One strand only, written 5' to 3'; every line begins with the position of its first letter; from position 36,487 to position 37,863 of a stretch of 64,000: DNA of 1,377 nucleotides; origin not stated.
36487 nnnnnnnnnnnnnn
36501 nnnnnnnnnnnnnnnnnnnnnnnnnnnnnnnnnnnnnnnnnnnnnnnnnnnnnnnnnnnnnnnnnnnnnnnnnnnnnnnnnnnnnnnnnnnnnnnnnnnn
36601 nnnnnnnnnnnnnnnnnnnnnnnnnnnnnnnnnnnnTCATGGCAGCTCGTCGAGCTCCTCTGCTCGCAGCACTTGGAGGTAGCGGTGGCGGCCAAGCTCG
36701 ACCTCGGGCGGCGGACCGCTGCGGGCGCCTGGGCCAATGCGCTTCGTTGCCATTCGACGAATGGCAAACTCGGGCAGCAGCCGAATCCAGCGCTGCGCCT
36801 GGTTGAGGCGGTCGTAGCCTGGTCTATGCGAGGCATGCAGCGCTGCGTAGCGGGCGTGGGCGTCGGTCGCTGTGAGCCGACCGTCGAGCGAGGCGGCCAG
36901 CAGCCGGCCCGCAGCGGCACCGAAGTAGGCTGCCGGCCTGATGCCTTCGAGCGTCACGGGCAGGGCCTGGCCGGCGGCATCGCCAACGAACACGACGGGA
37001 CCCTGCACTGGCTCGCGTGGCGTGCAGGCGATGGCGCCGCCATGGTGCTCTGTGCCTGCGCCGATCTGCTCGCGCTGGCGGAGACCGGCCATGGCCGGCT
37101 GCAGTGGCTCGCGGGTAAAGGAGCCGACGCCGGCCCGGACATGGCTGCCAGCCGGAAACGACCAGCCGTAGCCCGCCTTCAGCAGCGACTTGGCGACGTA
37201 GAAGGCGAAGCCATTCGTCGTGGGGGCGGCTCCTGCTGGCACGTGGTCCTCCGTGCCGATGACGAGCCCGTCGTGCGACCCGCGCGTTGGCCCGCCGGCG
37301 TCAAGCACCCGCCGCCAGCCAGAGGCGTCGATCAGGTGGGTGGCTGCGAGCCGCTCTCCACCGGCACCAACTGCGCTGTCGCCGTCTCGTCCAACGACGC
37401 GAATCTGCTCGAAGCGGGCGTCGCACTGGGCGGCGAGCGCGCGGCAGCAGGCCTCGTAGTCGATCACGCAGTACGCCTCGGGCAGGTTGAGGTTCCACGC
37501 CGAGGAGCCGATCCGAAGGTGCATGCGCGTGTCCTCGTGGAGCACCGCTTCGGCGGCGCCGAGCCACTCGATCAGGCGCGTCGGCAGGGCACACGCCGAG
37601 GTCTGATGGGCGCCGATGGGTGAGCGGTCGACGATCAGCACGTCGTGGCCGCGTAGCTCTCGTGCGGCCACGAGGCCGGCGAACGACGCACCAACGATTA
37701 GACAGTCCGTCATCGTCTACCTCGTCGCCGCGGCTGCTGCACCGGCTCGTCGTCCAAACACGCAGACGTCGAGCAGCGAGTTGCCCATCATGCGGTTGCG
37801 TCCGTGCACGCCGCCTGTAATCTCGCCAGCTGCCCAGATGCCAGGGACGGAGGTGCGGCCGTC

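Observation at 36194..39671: Orphan ComA (phosphosulfolactate synthase) operon with two flavoproteins and an ACT-like protein, heading an envelope-glycan gene run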

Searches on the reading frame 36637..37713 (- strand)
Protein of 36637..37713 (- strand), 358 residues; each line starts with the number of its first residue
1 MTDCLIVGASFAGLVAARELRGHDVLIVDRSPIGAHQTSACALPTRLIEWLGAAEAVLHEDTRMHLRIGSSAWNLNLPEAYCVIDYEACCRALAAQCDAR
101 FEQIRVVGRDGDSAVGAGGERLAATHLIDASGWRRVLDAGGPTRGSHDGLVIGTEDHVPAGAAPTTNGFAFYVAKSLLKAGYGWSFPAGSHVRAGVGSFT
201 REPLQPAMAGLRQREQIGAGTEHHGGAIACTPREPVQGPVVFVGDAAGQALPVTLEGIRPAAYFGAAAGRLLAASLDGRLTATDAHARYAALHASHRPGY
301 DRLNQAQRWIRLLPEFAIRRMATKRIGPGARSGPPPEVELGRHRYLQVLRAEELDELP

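Call 3: search_protein_families(library=pfam, proteins=[window:36637-37713:-], max_evalue=0.01)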
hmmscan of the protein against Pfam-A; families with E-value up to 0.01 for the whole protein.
window:36637-37713:- (358 aa): 3 families
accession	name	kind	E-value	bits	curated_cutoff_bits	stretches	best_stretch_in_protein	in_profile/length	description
PF01494.25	FAD_binding_3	-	0.00015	21.5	22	1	2-52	2-54/349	FAD binding domain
PF13450.12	NAD_binding_8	-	0.0016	19.1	21.9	1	6-31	1-28/68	NAD(P)-binding Rossmann-like domain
PF07992.20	Pyr_redox_2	-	0.0037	17.2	26.1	1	3-138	2-115/291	Pyridine nucleotide-disulphide oxidoreductase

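Call 4: search_protein_families(library=ncbifam, proteins=[window:36637-37713:-], max_evalue=0.01)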
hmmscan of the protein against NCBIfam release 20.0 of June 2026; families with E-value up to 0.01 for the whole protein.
window:36637-37713:- (358 aa): 5 families
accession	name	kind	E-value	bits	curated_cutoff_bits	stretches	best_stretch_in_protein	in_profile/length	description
TIGR02032.1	GG-red-SF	subfamily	9.2e-20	71.5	158.8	1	3-270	2-295/297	geranylgeranyl reductase family protein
TIGR02023.1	BchP-ChlP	subfamily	2.7e-12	46.4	343.3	1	180-309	202-334/388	geranylgeranyl diphosphate reductase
TIGR02028.1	ChlP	equivalog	1.6e-05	23.8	505.3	1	171-282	197-310/398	geranylgeranyl reductase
NF005701.0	PRK07512.1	equivalog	0.0027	16.1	528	1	2-42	10-50/516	L-aspartate oxidase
NF041080.1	DGGGPL_reductase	equivalog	0.0059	15.5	580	0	171-272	200-311/447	digeranylgeranylglycerophospholipid reductase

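Call 25: search_solved_structures(query=window:36637-37713:-, max_evalue=0.01, show_alignments=1)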
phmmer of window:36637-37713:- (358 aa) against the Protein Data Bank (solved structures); distinct sequences matched with E-value up to 0.01: 0.

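Call 50: search_solved_structures(query=A1, max_evalue=0.01, show_alignments=1)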
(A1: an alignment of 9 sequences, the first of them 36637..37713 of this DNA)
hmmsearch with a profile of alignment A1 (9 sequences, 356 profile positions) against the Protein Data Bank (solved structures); distinct sequences matched with E-value up to 0.01: 6.
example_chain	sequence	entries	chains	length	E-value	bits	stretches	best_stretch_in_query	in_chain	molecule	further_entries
3oz2_A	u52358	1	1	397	1.1e-06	30.8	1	176-322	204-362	Digeranylgeranylglycerophospholipid reductase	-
3e1t_A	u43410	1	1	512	0.00017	23.6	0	238-302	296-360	Halogenase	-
8r2u_A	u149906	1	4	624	0.0023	19.9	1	3-66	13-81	Phenol 2-monooxygenase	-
7xgb_A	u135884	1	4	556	0.0031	19.5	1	96-143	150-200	Tetracycline 7-halogenase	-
7v0b_A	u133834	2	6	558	0.0031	19.5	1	96-143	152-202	Tetracycline 7-halogenase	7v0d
5uao_A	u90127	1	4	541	0.0067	18.4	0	95-208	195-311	Tryptophane-5-halogenase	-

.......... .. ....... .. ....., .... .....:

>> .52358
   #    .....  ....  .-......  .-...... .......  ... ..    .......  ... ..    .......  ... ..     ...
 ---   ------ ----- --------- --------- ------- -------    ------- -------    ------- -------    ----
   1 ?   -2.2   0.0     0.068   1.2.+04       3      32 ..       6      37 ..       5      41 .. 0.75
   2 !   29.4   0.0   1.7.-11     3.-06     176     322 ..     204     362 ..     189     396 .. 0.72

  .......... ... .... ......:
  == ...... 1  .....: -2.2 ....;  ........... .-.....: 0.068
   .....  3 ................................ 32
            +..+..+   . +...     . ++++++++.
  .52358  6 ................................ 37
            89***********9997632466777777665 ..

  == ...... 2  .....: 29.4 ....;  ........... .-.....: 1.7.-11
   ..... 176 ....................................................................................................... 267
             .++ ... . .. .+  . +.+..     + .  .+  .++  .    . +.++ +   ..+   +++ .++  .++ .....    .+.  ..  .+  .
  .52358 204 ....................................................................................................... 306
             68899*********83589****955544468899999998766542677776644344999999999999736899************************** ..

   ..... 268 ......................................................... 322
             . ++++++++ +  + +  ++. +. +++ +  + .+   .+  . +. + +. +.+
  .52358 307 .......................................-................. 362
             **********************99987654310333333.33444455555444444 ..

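Call 56: find_homologous_proteins(query=window:36637-37713:-, max_evalue=0.00001)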
Query window:36637-37713:- (358 aa): 90 proteins with E <= 0.00001 among 8000 candidates.
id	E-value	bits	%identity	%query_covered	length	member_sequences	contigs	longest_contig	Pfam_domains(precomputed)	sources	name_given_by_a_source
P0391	4.2e-228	775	96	100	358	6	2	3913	-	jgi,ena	-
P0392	1.3e-155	536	69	100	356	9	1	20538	PF01266.31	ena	-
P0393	9.0e-155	533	68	100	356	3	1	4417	PF01266.31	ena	-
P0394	6.8e-154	531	68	100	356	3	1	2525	PF01266.31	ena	-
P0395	8.3e-154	530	68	100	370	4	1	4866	PF01266.31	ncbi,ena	-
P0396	2.7e-153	529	68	100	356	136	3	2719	PF01266.31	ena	-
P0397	1.6e-152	526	67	100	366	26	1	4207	PF07992.21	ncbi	-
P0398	2.5e-151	522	66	100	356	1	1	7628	-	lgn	-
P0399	7.4e-149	514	66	100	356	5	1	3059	PF01266.31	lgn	-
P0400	2.6e-148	512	65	100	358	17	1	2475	-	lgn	-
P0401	2.6e-148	512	65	100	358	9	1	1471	-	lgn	-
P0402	3.2e-148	512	65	100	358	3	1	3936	-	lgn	-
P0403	4.6e-148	511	65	100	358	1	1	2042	-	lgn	-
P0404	3.6e-147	508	65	100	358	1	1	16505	PF01266.31,PF07992.21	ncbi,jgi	jgi:flavin-dependent dehydrogenase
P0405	1.2e-145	503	64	100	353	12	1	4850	PF01266.31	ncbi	-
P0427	9.3e-98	346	50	98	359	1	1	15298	-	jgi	-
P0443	5.7e-48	182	43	84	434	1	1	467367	PF01266.31,PF01494.26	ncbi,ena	-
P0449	1.7e-46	177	39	96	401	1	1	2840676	PF01494.26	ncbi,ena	-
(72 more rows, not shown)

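Call 57: find_encoding_contigs(protein=P0443, flank=7000, max_places=1)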
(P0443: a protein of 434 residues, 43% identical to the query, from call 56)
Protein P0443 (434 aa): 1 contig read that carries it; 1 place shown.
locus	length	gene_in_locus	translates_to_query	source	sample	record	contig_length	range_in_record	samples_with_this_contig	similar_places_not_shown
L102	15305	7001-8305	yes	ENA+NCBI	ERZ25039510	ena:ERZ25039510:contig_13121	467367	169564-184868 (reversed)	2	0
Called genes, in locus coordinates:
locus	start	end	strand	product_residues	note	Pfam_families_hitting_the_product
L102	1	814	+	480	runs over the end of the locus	PF00890:FAD_binding_2 (weak), PF01266:DAO, PF12831:FAD_oxidored, PF13450:NAD_binding_8, PF01593:Amino_oxidase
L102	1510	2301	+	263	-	-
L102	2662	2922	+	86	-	-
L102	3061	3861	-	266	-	-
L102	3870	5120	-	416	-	-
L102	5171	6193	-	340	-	PF01656:CbiA, PF02374:ArsA_ATPase, PF10609:ParA (weak), PF13614:AAA_31 (weak)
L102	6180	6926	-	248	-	-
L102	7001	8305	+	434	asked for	PF01266:DAO (weak), PF01494:FAD_binding_3 (faint)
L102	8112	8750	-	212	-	PF09997:DUF2238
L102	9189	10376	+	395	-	PF01503:PRA-PH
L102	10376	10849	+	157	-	PF00425:Chorismate_bind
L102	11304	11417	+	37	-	PF00117:GATase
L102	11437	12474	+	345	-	PF02885:Glycos_trans_3N, PF00591:Glycos_transf_3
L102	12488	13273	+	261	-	PF00218:IGPS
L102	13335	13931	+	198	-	PF00089:Trypsin (weak), PF13365:Trypsin_2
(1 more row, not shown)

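Call 58: find_encoding_contigs(protein=P0427, flank=8000, max_places=1)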
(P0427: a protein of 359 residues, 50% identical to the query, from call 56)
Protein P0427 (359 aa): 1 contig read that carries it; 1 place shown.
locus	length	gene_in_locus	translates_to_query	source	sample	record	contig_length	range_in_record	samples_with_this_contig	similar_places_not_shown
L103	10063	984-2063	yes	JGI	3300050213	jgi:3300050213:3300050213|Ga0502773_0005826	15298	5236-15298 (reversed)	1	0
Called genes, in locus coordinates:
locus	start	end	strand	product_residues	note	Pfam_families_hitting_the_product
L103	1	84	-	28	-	?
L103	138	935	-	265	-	PF00106:adh_short, PF08659:KR, PF23441:SDR, PF13561:adh_short_C2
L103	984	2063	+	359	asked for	-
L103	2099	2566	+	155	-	PF13840:ACT_7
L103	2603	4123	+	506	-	PF13860:FlgD_ig (weak)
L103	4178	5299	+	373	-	PF01073:3Beta_HSD, PF01370:Epimerase, PF02719:Polysacc_synt_2 (weak), PF05368:NmrA (weak), PF13460:NAD_binding_10, PF16363:GDP_Man_Dehyd, PF01370:Epimerase, PF16363:GDP_Man_Dehyd, +2 more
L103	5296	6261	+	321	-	PF00535:Glycos_transf_2, PF13641:Glyco_tranf_2_3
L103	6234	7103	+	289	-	-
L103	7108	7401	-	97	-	PF02617:ClpS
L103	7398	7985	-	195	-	PF00072:Response_reg, PF03861:ANTAR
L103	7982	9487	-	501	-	PF01590:GAF, PF13185:GAF_2, PF13492:GAF_3, PF07536:HWE_HK, PF07568:HisKA_2, PF02518:HATPase_c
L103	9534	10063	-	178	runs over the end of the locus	PF01844:HNH, PF14279:HNH_5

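Call 59: find_encoding_contigs(protein=P0449, flank=7000, max_places=1)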
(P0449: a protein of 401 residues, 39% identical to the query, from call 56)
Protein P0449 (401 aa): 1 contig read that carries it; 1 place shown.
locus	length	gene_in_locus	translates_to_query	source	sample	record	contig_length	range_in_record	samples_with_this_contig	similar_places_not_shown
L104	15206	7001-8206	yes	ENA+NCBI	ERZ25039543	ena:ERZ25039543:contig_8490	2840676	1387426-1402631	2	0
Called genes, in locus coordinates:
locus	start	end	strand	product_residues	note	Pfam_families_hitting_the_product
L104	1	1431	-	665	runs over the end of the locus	PF04851:ResIII, PF17757:UvrB_inter, PF27431:UvrB_3rd, PF00271:Helicase_C, PF12344:UvrB, PF02151:UVR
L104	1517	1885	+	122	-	-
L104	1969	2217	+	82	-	PF13560:HTH_31, PF01381:HTH_3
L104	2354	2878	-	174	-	-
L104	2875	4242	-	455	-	PF07690:MFS_1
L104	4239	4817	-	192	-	PF01464:SLT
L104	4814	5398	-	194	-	PF01121:CoaE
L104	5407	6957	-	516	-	PF00575:S1, PF21710:Spt6_S1 (faint), PF00575:S1, PF23459:S1_RRP5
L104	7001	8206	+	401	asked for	PF01494:FAD_binding_3 (faint)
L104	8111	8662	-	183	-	PF04657:DMT_YdcZ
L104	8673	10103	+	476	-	-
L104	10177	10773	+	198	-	-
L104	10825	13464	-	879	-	PF02739:5_3_exonuc_N, PF01367:5_3_exonuc, PF00476:DNA_pol_A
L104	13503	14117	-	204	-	PF04191:PEMT, PF04140:ICMT (weak)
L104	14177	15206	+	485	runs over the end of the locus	PF00390:malic, PF03949:Malic_M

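Call 66: predict_structure(alignment_id=A2)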
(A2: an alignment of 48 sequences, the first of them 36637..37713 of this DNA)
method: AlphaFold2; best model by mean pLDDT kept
length: 358 residues; sequences in the alignment: 48
mean_pLDDT: 94.7   pTM: 0.92
mean pLDDT of the five models: 94.7, 93.8, 91.5, 90.8, 90.2
residues with pLDDT >= 90: 332; 70-90: 21; 50-70: 5; < 50: 0
segments of 3 or more residues with pLDDT < 50: none
pLDDT, mean of each block of 10 residues (from residue 1): 96 98 98 85 94 97 95 95 96 98 98 96 98 96 94 96 92 94 96 95 94 95 94 96 96 93 98 98 98 96 95 95 94 93 78 85
secondary structure, 60 per line:
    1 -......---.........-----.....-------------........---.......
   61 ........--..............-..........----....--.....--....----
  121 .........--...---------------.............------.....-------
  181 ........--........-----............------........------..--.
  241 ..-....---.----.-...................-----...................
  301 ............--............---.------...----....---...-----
elements in order: E2-7 H11-19 E25-29 H45-50 E57-68 E71-84 H86-95 E100-103 E106-110 E113-116 E121-129 E150-159 E169-173 E181-188 E191-198 H204-215 E222-229 E240-242 H244-247 H258-276 H282-312 H315-326 E337-339 H344-347

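Call 71: fold_search(model_id=the predicted structure, library=pdb)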
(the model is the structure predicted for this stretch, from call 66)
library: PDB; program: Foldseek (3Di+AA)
matches with E <= 10: 1272; with E <= 0.001: 802
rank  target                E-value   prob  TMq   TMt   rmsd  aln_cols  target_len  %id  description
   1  3oz2                  2.0e-20  1.00  0.79  0.72   3.4       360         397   18  Crystal structure of a geranylgeranyl bacteriochlorophyll reductase-like (Ta0516) from Thermoplasma acidophilum at 1.60  (released 2010-10-27)
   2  4opt                  5.1e-20  1.00  0.67  0.54   6.7       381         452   18  Constructing tailored isoprenoid products by structure-guided modification of geranylgeranyl reductase (released 2014-07-09)
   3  4opl                  1.5e-19  1.00  0.68  0.55   6.7       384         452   18  Constructing tailored isoprenoid products by structure-guided modification of geranylgeranyl reductase. (released 2014-07-09)
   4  4opu                  1.9e-19  1.00  0.76  0.61   3.8       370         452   17  Constructing tailored isoprenoid products by structure-guided modification of geranylgeranyl reductase (released 2014-07-09)
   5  4opg                  3.2e-19  1.00  0.69  0.56   6.5       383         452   18  Constructing tailored isoprenoid products by structure-guided modification of geranylgeranyl reductase. (released 2014-07-09)
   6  3atq                  5.5e-19  1.00  0.73  0.59   4.4       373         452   19  Geranylgeranyl Reductase (GGR) from Sulfolobus acidocaldarius (released 2011-05-04)
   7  4opi                  1.4e-18  1.00  0.68  0.55   6.5       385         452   17  Constructing tailored isoprenoid products by structure-guided modification of geranylgeranyl reductase. (released 2014-07-09)
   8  6sw1                  7.5e-18  1.00  0.66  0.64   5.0       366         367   18  Crystal Structure of P. aeruginosa PqsL: R41Y, I43R, G45R, C105G mutant (released 2020-06-03)
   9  6fho                  9.5e-18  1.00  0.67  0.65   4.9       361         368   19  Crystal structure of pqsL, a probable FAD-dependent monooxygenase from Pseudomonas aeruginosa - new refinement (released 2018-04-25)
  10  7koe_C                3.1e-17  1.00  0.69  0.57   6.1       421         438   14  Electron bifurcating flavoprotein Fix/EtfABCX (released 2021-01-20)
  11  5bva                  3.5e-17  1.00  0.64  0.58   8.2       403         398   15  Structure of flavin-dependent brominase Bmp2 (released 2016-03-09)
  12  6sw2                  1.1e-16  1.00  0.64  0.63   5.1       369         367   19  Crystal Structure of P. aeruginosa PqsL in complex with 2-aminobenzoylacetate (released 2020-06-03)
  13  2x3n                  1.2e-16  1.00  0.66  0.65   5.1       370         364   19  Crystal structure of pqsL, a probable FAD-dependent monooxygenase from Pseudomonas aeruginosa (released 2010-07-21)
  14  8gsm_G                1.7e-16  1.00  0.72  0.60   4.3       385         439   17  Crystal Structure of VibMO1 (released 2023-09-13)
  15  5bul                  2.2e-16  1.00  0.66  0.61   7.6       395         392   16  Structure of flavin-dependent brominase Bmp2 triple mutant Y302S F306V A345W (released 2016-03-09)
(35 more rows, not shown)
